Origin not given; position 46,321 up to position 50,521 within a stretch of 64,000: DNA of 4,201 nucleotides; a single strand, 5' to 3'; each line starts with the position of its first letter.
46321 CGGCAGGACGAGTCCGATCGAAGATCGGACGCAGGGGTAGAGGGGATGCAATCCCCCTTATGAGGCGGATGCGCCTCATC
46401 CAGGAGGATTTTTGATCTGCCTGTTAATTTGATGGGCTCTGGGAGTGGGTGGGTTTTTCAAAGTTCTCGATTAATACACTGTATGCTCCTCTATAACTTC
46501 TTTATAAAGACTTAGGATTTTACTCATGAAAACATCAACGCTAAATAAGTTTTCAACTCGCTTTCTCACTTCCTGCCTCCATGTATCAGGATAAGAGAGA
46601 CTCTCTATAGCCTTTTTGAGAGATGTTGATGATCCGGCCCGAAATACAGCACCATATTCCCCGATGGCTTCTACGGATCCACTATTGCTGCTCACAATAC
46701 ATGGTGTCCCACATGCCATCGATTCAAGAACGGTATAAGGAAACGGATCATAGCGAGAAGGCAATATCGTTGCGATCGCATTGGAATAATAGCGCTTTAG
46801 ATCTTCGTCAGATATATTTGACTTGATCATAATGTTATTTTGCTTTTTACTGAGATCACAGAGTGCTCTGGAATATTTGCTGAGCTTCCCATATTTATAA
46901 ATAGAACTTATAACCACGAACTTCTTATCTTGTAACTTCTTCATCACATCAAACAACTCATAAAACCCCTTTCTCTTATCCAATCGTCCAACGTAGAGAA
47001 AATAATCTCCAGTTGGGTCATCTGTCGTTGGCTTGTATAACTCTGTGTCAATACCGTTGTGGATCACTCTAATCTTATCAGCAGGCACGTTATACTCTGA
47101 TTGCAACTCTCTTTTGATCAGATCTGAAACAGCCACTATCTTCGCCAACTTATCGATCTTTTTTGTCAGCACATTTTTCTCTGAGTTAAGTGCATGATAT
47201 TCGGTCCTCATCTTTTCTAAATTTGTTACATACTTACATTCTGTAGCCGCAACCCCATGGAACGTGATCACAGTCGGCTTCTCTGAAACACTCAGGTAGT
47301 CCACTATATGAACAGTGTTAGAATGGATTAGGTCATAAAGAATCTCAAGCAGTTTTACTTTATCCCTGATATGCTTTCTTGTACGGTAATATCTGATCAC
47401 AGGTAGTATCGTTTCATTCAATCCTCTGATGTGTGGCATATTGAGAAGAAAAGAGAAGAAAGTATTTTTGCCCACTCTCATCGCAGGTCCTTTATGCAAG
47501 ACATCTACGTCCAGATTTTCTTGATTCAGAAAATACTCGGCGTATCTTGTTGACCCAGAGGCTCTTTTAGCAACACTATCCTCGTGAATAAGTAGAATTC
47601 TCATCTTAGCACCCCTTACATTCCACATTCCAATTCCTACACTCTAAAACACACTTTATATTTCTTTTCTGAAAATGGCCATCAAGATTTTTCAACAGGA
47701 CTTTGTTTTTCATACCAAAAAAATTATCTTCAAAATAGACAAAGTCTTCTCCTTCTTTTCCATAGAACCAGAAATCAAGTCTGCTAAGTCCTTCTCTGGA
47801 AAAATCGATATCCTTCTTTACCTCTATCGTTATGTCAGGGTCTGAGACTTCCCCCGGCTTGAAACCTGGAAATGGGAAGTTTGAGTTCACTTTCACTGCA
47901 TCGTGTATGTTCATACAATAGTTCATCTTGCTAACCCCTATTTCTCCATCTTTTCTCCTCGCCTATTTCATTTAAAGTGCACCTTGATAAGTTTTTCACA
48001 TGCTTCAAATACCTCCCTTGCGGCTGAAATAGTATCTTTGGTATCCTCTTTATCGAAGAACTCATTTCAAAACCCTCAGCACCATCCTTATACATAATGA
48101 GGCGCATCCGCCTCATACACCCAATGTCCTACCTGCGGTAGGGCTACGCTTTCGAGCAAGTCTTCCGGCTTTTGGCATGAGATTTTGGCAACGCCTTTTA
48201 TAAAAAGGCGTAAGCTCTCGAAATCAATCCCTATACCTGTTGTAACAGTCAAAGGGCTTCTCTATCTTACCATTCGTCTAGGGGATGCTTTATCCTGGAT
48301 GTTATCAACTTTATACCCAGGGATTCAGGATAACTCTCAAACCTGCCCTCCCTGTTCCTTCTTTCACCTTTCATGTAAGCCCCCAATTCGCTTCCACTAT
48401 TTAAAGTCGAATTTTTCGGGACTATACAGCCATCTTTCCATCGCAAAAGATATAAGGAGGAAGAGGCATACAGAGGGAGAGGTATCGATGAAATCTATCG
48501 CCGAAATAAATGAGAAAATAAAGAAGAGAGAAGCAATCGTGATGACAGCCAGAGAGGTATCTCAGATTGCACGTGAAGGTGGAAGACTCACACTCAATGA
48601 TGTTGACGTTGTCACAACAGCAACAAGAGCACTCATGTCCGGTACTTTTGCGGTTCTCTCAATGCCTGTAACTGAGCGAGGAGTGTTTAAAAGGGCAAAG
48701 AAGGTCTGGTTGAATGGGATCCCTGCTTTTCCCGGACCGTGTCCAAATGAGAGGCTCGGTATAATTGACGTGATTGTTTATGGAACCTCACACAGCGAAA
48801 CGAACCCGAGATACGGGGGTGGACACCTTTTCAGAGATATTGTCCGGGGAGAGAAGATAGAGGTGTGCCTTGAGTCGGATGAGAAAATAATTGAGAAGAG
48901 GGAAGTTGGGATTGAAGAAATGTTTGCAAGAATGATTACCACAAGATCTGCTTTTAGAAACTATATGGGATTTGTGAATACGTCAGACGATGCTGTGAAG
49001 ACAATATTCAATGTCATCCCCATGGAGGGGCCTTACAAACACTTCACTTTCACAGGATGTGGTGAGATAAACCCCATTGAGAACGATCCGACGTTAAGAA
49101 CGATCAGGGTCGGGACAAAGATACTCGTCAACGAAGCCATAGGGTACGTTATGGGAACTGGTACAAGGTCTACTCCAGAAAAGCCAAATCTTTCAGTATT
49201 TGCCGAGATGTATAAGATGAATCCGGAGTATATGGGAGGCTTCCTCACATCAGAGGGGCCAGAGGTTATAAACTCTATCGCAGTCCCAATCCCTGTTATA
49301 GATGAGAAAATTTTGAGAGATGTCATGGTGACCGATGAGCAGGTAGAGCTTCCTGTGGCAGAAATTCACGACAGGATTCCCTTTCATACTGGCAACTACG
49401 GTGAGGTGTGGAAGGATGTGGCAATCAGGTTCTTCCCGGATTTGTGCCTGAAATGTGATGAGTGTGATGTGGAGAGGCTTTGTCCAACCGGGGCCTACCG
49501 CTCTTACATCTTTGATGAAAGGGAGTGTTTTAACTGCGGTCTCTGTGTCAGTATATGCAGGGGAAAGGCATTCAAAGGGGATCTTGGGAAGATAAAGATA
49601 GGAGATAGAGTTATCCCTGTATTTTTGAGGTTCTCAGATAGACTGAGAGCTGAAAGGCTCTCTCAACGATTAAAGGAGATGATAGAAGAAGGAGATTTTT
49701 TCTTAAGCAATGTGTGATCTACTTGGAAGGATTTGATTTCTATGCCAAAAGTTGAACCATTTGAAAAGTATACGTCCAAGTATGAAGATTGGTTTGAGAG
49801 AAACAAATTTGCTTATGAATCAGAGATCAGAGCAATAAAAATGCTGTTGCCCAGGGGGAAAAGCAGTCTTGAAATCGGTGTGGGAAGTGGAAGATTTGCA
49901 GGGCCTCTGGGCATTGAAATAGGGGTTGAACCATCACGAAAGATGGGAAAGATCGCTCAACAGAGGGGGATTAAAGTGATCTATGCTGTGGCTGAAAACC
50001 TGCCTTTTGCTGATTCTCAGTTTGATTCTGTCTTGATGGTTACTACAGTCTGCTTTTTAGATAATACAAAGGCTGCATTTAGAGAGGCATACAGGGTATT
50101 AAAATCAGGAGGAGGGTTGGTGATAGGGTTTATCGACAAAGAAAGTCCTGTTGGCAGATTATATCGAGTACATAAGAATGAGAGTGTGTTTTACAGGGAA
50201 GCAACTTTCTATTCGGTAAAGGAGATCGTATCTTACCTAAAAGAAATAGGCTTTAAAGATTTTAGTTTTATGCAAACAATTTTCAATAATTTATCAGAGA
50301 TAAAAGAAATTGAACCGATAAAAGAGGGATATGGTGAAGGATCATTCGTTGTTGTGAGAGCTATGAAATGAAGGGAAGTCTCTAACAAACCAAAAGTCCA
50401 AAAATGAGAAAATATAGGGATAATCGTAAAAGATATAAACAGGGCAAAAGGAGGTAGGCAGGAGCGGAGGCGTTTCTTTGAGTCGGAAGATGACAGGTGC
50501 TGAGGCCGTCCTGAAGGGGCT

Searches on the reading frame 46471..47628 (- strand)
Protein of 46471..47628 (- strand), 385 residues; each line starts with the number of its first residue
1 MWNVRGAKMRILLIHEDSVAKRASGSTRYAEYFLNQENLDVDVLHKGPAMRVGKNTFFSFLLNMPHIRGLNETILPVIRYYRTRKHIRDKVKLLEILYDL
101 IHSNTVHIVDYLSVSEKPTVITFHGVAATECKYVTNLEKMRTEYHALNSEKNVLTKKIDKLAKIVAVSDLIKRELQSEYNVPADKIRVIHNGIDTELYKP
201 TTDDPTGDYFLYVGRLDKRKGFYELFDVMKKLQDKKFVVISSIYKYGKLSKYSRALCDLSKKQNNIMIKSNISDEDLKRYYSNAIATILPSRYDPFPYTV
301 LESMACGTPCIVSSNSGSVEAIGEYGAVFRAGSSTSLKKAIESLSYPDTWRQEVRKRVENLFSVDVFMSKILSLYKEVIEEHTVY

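Call 67: search_protein_families(library=pfam, proteins=[window:46471-47628:-], max_evalue=1e-8)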
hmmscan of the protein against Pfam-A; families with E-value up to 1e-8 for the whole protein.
window:46471-47628:- (385 aa): 4 families
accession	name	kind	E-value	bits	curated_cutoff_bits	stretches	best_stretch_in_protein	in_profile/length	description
PF00534.26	Glycos_transf_1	-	1.5e-25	90.2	26.4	1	204-345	12-156/172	Glycosyl transferases group 1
PF13692.12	Glyco_trans_1_4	-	1.4e-19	71.2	27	1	209-344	3-139/142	Glycosyl transferases group 1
PF13439.12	Glyco_transf_4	-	1.7e-16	61.2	28.5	1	40-196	21-169/170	Glycosyltransferase Family 4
PF20706.3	GT4-conflict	-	1.3e-10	41.3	26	1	123-359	112-356/385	Family 4 Glycosyltransferase in conflict systems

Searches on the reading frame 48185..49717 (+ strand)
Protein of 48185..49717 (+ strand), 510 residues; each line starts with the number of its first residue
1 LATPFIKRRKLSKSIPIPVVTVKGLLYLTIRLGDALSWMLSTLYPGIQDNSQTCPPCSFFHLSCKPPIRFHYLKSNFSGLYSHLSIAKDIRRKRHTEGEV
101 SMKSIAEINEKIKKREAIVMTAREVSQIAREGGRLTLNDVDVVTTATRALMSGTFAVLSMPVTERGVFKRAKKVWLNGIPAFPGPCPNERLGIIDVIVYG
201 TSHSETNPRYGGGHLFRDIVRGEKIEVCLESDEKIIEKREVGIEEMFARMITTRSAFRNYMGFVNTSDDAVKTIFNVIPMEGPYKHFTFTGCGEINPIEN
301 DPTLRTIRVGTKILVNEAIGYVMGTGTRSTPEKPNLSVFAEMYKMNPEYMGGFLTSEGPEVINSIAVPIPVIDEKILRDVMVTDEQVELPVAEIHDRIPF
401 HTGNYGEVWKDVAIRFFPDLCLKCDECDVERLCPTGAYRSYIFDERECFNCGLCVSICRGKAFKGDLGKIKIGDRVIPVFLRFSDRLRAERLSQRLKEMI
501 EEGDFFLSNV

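Call 67: search_protein_families(library=pfam, proteins=[window:48185-49717:+], max_evalue=1e-8)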
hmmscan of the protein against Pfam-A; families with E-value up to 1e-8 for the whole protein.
window:48185-49717:+ (510 aa): 1 family
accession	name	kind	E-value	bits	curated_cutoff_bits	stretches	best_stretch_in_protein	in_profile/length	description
PF01837.22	HcyBio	-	3.7e-95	319.2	26.2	1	117-507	1-349/349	Homocysteine biosynthesis enzyme, sulfur-incorporation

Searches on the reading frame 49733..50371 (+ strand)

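Call 67: search_protein_families(library=pfam, proteins=[window:49733-50371:+], max_evalue=1e-8)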
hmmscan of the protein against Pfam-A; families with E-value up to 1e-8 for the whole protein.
window:49733-50371:+ (212 aa): 2 families
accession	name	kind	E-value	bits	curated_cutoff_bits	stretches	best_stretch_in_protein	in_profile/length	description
PF08241.18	Methyltransf_11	-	8.3e-18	65.3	21.2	1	46-131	1-95/95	Methyltransferase domain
PF13649.12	Methyltransf_25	-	2.4e-12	47.8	27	1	46-127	2-97/97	Methyltransferase domain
